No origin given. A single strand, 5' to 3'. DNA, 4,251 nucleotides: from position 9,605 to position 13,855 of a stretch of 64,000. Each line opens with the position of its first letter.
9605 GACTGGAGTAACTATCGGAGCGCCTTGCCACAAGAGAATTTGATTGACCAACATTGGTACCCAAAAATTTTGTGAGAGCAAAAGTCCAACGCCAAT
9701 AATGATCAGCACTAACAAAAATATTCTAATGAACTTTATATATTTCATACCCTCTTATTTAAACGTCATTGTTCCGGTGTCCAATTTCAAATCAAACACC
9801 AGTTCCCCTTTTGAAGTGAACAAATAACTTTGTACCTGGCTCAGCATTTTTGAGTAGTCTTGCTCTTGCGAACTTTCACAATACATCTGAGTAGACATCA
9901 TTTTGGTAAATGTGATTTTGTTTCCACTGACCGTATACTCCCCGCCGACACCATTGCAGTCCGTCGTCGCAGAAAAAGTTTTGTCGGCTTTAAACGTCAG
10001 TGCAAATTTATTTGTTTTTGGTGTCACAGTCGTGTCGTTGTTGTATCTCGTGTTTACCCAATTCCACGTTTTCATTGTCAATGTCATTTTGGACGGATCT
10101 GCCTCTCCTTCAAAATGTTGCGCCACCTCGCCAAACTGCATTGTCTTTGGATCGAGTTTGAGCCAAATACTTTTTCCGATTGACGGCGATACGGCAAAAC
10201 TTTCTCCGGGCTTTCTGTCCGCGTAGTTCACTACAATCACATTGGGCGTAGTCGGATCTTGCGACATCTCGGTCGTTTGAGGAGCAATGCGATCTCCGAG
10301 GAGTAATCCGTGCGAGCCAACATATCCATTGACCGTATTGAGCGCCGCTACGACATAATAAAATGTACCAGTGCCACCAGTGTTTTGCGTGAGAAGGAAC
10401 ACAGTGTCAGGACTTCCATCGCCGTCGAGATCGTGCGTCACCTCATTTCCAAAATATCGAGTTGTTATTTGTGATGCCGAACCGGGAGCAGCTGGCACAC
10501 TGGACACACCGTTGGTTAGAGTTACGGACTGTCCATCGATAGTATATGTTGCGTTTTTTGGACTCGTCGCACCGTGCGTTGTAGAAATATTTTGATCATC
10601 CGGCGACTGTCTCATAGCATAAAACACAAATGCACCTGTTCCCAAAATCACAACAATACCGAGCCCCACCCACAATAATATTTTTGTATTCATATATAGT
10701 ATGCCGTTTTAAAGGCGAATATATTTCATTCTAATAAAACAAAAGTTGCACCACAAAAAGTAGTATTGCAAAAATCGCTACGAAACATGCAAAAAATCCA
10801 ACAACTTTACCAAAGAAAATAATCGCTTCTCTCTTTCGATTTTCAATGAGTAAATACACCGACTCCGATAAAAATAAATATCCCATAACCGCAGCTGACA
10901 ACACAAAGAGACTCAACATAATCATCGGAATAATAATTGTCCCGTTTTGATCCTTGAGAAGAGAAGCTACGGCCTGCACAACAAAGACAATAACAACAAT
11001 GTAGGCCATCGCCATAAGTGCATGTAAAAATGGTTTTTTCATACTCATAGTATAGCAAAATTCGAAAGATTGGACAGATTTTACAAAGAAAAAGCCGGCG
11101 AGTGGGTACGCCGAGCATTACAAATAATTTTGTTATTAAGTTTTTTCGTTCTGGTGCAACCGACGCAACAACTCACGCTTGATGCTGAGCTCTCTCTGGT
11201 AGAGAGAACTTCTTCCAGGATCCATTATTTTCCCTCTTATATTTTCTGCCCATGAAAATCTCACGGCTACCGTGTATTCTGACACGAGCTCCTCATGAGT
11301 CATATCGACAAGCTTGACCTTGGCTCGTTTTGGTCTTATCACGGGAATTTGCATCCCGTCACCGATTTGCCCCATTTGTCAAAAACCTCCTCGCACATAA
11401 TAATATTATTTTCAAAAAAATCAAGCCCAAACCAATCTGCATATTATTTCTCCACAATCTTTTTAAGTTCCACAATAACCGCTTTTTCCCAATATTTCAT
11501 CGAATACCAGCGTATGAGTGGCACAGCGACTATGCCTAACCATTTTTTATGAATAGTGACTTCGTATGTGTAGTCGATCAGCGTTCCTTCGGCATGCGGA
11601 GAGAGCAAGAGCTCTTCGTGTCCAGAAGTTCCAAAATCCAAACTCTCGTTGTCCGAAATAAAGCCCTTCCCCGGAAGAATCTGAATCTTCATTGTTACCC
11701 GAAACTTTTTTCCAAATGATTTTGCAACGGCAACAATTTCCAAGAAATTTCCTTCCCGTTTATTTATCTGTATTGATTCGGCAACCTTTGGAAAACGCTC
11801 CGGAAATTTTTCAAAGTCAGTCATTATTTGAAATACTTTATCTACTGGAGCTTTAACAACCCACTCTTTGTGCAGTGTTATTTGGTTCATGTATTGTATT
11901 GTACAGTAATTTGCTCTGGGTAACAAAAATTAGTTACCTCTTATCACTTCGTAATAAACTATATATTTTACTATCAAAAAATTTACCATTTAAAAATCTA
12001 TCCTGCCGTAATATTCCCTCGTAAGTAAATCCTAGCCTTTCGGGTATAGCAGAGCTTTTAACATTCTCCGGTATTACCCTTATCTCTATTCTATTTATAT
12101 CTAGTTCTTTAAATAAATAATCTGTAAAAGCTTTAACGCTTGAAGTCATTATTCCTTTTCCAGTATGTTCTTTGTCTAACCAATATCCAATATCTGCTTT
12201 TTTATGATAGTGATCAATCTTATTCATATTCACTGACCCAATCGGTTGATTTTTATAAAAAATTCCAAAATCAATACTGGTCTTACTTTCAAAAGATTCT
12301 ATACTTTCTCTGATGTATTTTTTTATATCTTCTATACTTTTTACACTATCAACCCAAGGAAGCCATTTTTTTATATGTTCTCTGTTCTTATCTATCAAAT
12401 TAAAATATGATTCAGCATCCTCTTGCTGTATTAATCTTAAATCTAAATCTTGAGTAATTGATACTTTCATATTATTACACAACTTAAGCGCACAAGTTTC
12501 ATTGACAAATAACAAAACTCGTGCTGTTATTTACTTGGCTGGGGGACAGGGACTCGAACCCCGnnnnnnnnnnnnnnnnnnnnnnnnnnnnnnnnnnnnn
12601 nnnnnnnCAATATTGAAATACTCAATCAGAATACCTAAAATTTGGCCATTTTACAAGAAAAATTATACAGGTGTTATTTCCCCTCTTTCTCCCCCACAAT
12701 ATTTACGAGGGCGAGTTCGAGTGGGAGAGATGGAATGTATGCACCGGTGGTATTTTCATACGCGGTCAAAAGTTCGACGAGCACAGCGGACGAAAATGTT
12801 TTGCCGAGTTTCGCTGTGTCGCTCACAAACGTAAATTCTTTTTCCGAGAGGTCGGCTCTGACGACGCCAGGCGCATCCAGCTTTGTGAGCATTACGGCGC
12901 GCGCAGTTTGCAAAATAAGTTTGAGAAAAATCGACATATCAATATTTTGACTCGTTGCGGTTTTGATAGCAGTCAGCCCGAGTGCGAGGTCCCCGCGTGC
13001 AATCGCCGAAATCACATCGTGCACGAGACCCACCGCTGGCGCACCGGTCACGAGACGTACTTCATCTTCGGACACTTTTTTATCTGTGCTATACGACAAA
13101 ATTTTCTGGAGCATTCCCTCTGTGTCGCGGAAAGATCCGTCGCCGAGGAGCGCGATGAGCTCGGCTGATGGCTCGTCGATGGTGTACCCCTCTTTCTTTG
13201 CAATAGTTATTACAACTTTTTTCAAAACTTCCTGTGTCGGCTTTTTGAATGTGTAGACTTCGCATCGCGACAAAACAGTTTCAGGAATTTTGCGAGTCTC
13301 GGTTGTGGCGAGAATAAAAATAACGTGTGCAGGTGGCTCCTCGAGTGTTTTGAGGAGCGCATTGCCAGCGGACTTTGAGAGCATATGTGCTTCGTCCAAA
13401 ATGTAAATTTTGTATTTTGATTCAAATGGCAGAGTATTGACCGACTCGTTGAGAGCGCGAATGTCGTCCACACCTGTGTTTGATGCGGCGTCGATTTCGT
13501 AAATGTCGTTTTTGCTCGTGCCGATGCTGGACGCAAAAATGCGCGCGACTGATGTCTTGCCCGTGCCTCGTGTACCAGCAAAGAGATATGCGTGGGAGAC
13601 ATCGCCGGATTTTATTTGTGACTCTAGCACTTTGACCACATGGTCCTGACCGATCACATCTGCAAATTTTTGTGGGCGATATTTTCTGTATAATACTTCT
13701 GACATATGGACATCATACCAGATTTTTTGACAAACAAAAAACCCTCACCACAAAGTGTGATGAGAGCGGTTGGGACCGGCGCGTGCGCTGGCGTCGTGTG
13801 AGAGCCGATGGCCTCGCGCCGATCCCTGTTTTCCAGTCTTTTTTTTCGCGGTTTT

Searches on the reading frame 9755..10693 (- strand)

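Call 9: search_protein_families(library=pfam, proteins=[window:9755-10693:-])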
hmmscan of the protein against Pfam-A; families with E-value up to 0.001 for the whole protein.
window:9755-10693:- (312 aa): 1 family
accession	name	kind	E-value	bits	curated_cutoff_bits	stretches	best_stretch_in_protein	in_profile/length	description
PF03724.22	META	-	4.5e-19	68.9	24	1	209-311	6-108/109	META domain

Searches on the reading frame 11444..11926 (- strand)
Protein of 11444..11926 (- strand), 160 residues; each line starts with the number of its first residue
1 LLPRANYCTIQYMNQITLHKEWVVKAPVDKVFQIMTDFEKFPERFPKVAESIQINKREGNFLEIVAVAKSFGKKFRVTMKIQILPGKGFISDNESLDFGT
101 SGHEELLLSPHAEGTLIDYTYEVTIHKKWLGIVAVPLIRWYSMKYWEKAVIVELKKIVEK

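Call 9: search_protein_families(library=pfam, proteins=[window:11444-11926:-])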
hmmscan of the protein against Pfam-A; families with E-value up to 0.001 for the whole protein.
window:11444-11926:- (160 aa): 2 families
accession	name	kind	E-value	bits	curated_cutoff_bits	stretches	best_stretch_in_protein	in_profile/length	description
PF03364.25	Polyketide_cyc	-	2.8e-06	28.1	23.4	1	24-81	1-56/126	Polyketide cyclase / dehydrase and lipid transport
PF10604.15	Polyketide_cyc2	-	1.8e-05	25.5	27.4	1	17-137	3-121/142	Polyketide cyclase / dehydrase and lipid transport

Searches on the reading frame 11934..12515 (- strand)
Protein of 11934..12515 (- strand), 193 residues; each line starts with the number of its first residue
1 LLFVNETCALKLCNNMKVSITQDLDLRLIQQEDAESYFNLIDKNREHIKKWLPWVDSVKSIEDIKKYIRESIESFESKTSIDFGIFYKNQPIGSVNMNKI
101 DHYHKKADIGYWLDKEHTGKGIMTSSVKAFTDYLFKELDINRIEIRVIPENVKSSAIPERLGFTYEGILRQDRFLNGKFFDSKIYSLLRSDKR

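Call 9: search_protein_families(library=pfam, proteins=[window:11934-12515:-])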
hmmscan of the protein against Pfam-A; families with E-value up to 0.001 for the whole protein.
window:11934-12515:- (193 aa): 3 families
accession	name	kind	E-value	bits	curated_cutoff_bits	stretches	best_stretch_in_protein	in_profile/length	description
PF13302.13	Acetyltransf_3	-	8.8e-29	101.4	25.4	1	24-164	2-138/138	Acetyltransferase (GNAT) domain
PF13420.13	Acetyltransf_4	-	1.2e-17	64.9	24.3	1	26-182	1-153/155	Acetyltransferase (GNAT) domain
PF00583.31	Acetyltransf_1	-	4.5e-10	40.3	20.7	1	71-163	24-116/116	Acetyltransferase (GNAT) family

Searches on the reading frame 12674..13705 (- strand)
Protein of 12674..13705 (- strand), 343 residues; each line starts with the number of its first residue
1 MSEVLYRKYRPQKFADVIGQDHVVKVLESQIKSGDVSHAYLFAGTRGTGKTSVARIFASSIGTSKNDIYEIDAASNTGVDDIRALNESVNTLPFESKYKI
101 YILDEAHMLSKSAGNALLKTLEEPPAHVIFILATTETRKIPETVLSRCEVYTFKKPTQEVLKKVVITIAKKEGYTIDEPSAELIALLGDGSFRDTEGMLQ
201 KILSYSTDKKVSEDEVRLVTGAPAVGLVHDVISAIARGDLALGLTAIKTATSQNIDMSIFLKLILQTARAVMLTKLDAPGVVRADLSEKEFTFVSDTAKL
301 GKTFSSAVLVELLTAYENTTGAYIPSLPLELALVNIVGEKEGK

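Call 9: search_protein_families(library=pfam, proteins=[window:12674-13705:-])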
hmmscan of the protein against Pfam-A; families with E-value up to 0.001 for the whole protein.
window:12674-13705:- (343 aa): 7 families
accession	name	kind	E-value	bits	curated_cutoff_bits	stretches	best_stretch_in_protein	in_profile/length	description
PF13177.12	DNA_pol3_delta2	-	1.8e-35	122.8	27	2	75-156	79-160/161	DNA polymerase III, delta subunit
PF00004.35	AAA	-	5e-13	50.1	21.2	1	41-152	2-127/131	ATPase family associated with various cellular activities (AAA)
PF05496.18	RuvB_N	-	1.1e-07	32.2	27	1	10-127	2-114/159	Holliday junction DNA helicase RuvB P-loop domain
PF12169.13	DNA_pol3_gamma3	-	2.3e-06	27.8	24.4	1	211-337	1-128/143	DNA polymerase III subunits gamma and tau domain III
PF13401.12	AAA_22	-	8.9e-05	23.3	27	0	41-83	9-51/130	AAA domain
PF13604.12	AAA_30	-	0.00025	21.3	27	0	41-131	22-122/191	AAA domain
PF13173.12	AAA_14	-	0.00075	19.9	27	0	39-124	4-88/129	AAA domain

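Call 11: find_related_loci(query=window:12674-13705:-, collection=genome_contigs, flank=4000)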
Query window:12674-13705:- (343 aa) in genome_contigs; peptide patterns used: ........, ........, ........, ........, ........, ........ (x = any residue, [..] = any of these).
341 stretches matched a pattern; 278 encode a relative of the query (tblastn E <= 1e-3); the best 80 are kept; 80 distinct loci.
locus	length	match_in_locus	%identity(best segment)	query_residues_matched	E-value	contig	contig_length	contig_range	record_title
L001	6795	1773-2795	79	1-341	0e+0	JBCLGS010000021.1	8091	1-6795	Parcubacteria group bacterium isolate SLM_LV1_02b-A19 Node_21_length_8091_cov_24.815080, whole genome shotgun sequence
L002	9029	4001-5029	78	1-343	0e+0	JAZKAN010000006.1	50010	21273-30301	MAG: Patescibacteria group bacterium isolate ADI_H3L2_1_122_18_3-bin027_1 ADIH3L21_B027_1_000000000006, whole genome sho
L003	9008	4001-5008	79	1-336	3e-178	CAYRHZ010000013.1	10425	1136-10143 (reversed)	MAG TPA_asm: uncultured Candidatus Saccharibacteria bacterium isolate SRP286056_co1_489 genome assembly, contig: NODE_82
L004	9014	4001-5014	78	1-338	2e-178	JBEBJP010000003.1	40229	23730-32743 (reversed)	MAG: Parcubacteria group bacterium isolate SF2_12 NODE_365_length_40229_cov_13.285696, whole genome shotgun sequence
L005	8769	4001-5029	77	1-343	1e-177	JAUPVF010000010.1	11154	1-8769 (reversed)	MAG: Patescibacteria group bacterium isolate erpe_2018_sw_27hr_WHONDRS-SW48-000094_B_bin.11 scaffold_136581, whole genom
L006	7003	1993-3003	77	1-337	3e-177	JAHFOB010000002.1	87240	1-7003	MAG: Candidatus Zambryskiibacteriota bacterium isolate nzgw494 NODE_102_length_87241_cov_4.070673, whole genome shotgun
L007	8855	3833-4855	75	1-341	9e-177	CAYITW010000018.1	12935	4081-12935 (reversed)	MAG TPA_asm: uncultured Candidatus Saccharibacteria bacterium isolate ERP119705_co5_455 genome assembly, contig: NODE_60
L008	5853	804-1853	74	1-338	5e-177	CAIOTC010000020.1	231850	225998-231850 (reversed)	uncultured bacterium isolate AlinenLipids_bin-2248 genome assembly, contig: bin-2248:20/24, whole genome shotgun sequenc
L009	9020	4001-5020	77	1-340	1e-176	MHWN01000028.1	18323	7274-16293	MAG: Candidatus Zambryskibacteria bacterium RIFCSPLOWO2_02_FULL_39_26 rifcsplowo2_02_scaffold_9813, whole genome shotgun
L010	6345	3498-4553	74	1-340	3e-177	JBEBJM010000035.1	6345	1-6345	MAG: Nitrospira sp. isolate SF2_9 NODE_5426_length_6345_cov_5.823087, whole genome shotgun sequence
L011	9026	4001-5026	77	1-336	7e-176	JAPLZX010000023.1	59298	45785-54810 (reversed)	MAG: Candidatus Zambryskiibacteriota bacterium isolate LacPavin_0419_WC90_MAG_35_8 LacPavin_0419_WC90_scaffold_141876, w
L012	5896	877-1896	75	1-340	2e-175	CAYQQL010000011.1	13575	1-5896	MAG TPA_asm: uncultured Candidatus Saccharibacteria bacterium isolate SRP286056_co3_38 genome assembly, contig: NODE_492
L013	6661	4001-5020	75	1-340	2e-174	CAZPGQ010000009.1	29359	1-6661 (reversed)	MAG TPA_asm: uncultured Candidatus Saccharibacteria bacterium isolate SRP219642_co7_231 genome assembly, contig: NODE_21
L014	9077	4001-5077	74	1-336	1e-173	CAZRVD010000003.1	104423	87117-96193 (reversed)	MAG TPA_asm: uncultured Candidatus Saccharibacteria bacterium isolate SRP178908_co1_5 genome assembly, contig: NODE_76_l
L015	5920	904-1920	75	1-339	5e-174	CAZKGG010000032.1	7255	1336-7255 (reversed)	MAG TPA_asm: uncultured Candidatus Saccharibacteria bacterium isolate SRP342105_co2_44 genome assembly, contig: NODE_114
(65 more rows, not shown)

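Call 26: find_related_loci(query=window:12674-13705:-, collection=metagenome_contigs, flank=2500)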
Query window:12674-13705:- (343 aa) in metagenome_contigs; peptide patterns used: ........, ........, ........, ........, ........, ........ (x = any residue, [..] = any of these).
493 stretches matched a pattern; 380 encode a relative of the query (tblastn E <= 1e-3); the best 80 are kept; 80 distinct loci.
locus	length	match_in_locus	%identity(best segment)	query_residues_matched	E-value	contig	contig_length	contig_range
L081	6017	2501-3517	79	1-339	0e+0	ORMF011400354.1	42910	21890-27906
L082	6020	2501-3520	78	1-340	0e+0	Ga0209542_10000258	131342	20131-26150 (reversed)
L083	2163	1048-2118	75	1-340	0e+0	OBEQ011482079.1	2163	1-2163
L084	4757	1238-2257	77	1-340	6e-179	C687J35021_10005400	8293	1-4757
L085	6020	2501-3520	77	1-340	5e-177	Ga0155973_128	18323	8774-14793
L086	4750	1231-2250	77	1-340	6e-179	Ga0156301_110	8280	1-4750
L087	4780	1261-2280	77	1-340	7e-179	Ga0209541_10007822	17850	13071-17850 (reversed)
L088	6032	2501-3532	76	1-340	1e-176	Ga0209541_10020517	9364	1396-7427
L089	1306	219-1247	75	1-343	0e+0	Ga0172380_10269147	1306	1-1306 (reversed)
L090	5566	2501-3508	75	1-336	1e-177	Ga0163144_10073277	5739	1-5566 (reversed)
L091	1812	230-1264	76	1-341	0e+0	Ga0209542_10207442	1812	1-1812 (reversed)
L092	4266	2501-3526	74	1-343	2e-174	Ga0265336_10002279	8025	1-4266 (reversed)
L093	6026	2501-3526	74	1-341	9e-172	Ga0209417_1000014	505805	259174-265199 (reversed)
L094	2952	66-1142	72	1-340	0e+0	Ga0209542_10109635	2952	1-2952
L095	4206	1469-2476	74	1-336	5e-175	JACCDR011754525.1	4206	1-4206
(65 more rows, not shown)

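Call 28: find_encoding_contigs(protein=window:12674-13705:-, flank=3000, max_places=10)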
Protein window:12674-13705:- (343 aa): 9 contigs read that carry it; 7 places shown.
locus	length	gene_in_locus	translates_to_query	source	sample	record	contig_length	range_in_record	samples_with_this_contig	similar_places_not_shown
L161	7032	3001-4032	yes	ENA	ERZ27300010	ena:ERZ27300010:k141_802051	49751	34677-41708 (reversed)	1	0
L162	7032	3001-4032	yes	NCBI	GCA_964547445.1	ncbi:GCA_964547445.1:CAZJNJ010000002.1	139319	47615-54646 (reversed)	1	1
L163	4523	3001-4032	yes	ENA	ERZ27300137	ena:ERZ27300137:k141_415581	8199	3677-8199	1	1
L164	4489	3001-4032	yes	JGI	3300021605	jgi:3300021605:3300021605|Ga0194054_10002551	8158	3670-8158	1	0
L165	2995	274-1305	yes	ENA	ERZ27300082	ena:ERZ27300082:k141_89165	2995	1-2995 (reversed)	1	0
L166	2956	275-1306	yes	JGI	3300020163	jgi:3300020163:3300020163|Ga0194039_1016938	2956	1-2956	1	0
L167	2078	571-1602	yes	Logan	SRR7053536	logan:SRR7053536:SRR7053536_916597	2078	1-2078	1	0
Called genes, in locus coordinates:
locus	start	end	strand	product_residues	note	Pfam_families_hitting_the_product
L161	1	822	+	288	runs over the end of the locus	-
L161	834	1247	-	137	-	-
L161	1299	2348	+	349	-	PF01207:Dus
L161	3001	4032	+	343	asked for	PF05496:RuvB_N (weak), PF13177:DNA_pol3_delta2, PF00004:AAA, PF13177:DNA_pol3_delta2, PF12169:DNA_pol3_gamma3 (weak)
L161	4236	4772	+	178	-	PF13302:Acetyltransf_3, PF13420:Acetyltransf_4, PF00583:Acetyltransf_1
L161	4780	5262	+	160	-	PF10604:Polyketide_cyc2 (faint), PF03364:Polyketide_cyc (weak)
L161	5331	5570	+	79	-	-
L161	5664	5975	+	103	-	-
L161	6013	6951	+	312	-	PF03724:META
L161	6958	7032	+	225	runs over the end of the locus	-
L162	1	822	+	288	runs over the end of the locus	-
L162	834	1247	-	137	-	-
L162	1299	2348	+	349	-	PF01207:Dus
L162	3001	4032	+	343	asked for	PF05496:RuvB_N (weak), PF13177:DNA_pol3_delta2, PF00004:AAA, PF13177:DNA_pol3_delta2, PF12169:DNA_pol3_gamma3 (weak)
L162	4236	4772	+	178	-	PF13302:Acetyltransf_3, PF13420:Acetyltransf_4, PF00583:Acetyltransf_1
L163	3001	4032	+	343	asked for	PF05496:RuvB_N (weak), PF13177:DNA_pol3_delta2, PF00004:AAA, PF13177:DNA_pol3_delta2, PF12169:DNA_pol3_gamma3 (weak)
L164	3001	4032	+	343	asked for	PF05496:RuvB_N (weak), PF13177:DNA_pol3_delta2, PF00004:AAA, PF13177:DNA_pol3_delta2, PF12169:DNA_pol3_gamma3 (weak)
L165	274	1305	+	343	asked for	PF05496:RuvB_N (weak), PF13177:DNA_pol3_delta2, PF00004:AAA, PF13177:DNA_pol3_delta2, PF12169:DNA_pol3_gamma3 (weak)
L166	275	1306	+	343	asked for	PF05496:RuvB_N (weak), PF13177:DNA_pol3_delta2, PF00004:AAA, PF13177:DNA_pol3_delta2, PF12169:DNA_pol3_gamma3 (weak)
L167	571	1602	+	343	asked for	PF05496:RuvB_N (weak), PF13177:DNA_pol3_delta2, PF00004:AAA, PF13177:DNA_pol3_delta2, PF12169:DNA_pol3_gamma3 (weak)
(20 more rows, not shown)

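Call 30: find_homologous_proteins(query=window:12674-13705:-, max_evalue=1e-100)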
Query window:12674-13705:- (343 aa): 3715 proteins with E <= 1e-100 among 8000 candidates; the best 120 are listed.
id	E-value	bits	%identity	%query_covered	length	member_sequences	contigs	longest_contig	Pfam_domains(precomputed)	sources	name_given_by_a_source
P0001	3.6e-213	724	100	100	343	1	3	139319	PF12169.14,PF00004.36,PF05496.19,PF13177.13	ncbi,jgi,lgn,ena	ncbi:MAG: DNA polymerase III subunit gamma/tau [bacterium]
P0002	1.5e-174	598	82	98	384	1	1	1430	PF00004.36,PF05496.19,PF13177.13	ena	-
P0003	8.4e-171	585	80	99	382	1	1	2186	PF00004.36,PF05496.19,PF13177.13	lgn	-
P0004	2.1e-170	584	79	99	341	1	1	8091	PF12169.14,PF00004.36,PF05496.19,PF13177.13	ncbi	-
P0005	5.0e-169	580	78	99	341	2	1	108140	PF13173.13,PF12169.14,PF00004.36,PF13401.13,PF05496.19,PF13177.13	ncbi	-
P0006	1.2e-168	578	79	99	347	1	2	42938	PF00004.36,PF05496.19,PF13177.13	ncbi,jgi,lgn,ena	-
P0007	2.9e-168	577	78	100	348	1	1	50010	PF12169.14,PF00004.36,PF05496.19,PF13177.13,PF07728.21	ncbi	ncbi:MAG: DNA polymerase III subunit gamma/tau [Patescibacteria group bacterium]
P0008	1.0e-167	575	79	99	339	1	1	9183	PF12169.14,PF00004.36,PF05496.19,PF13177.13,PF07728.21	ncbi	-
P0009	2.4e-167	574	78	99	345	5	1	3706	PF12169.14,PF00004.36,PF05496.19,PF13177.13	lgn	-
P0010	1.0e-166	572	77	99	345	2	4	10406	PF00004.36,PF05496.19,PF13177.13,PF07728.21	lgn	-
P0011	1.4e-166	571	78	99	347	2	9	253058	PF00004.36,PF05496.19,PF13177.13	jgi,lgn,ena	-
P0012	2.9e-166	570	77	99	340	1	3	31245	PF00004.36,PF05496.19,PF13177.13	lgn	-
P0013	4.1e-166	570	79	99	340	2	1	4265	PF00004.36,PF13401.13,PF05496.19,PF13177.13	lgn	-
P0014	5.6e-166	570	78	98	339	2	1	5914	PF12169.14,PF00004.36,PF05496.19,PF13177.13,PF07728.21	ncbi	-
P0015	6.4e-166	569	78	99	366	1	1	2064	PF12169.14,PF00004.36,PF05496.19,PF13177.13,PF07728.21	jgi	jgi:DNA polymerase-3 subunit gamma/tau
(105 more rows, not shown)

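Call 31: find_encoding_contigs(protein=P0003, flank=3000, max_places=3)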
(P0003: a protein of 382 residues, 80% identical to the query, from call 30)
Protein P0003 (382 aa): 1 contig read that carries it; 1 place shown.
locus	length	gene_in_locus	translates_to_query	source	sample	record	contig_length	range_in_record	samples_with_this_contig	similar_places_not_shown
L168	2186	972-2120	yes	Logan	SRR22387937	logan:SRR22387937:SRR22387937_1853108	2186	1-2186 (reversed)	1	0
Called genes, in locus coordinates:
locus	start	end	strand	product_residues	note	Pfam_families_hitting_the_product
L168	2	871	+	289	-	?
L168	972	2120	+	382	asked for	PF05496:RuvB_N (weak), PF13177:DNA_pol3_delta2 (weak), PF00004:AAA, PF13177:DNA_pol3_delta2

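Call 32: find_encoding_contigs(protein=P0002, flank=3000, max_places=3)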
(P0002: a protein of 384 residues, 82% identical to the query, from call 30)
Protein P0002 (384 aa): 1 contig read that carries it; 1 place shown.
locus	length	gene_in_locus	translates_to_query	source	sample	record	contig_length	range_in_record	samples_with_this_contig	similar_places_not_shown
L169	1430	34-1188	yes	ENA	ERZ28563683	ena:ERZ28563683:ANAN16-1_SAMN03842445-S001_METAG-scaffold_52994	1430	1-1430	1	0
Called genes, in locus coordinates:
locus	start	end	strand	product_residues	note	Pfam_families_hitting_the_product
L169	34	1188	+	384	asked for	PF05496:RuvB_N (weak), PF13177:DNA_pol3_delta2, PF00004:AAA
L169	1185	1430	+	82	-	?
